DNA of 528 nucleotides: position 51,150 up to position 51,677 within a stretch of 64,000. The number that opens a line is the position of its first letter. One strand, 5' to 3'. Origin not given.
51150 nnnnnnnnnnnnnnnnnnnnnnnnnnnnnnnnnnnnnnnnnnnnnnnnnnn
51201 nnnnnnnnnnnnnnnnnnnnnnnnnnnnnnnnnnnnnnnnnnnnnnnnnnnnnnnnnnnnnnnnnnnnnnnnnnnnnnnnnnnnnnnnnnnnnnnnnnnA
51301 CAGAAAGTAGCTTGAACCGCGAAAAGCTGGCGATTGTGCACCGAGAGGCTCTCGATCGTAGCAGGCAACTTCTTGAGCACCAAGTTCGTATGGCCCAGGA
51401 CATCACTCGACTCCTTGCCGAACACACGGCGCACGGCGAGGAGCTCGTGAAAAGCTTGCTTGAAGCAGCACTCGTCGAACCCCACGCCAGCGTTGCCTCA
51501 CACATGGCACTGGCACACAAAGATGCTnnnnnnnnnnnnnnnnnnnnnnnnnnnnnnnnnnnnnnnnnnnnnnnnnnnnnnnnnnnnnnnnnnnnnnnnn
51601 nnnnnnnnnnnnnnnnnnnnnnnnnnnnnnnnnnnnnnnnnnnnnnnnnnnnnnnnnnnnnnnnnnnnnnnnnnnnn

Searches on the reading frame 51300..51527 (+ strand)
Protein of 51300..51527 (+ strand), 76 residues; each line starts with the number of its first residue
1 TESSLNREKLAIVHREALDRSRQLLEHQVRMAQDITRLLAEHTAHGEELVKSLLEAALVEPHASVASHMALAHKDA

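Call 74: search_protein_families(library=pfam, proteins=[window:51300-51527:+], max_evalue=10)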
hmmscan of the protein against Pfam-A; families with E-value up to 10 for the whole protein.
window:51300-51527:+ (76 aa): 1 family
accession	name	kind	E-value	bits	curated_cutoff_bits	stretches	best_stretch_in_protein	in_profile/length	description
PF20072.4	DUF6468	-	0.012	16.1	26.9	1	15-55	30-70/76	Domain of unknown function (DUF6468)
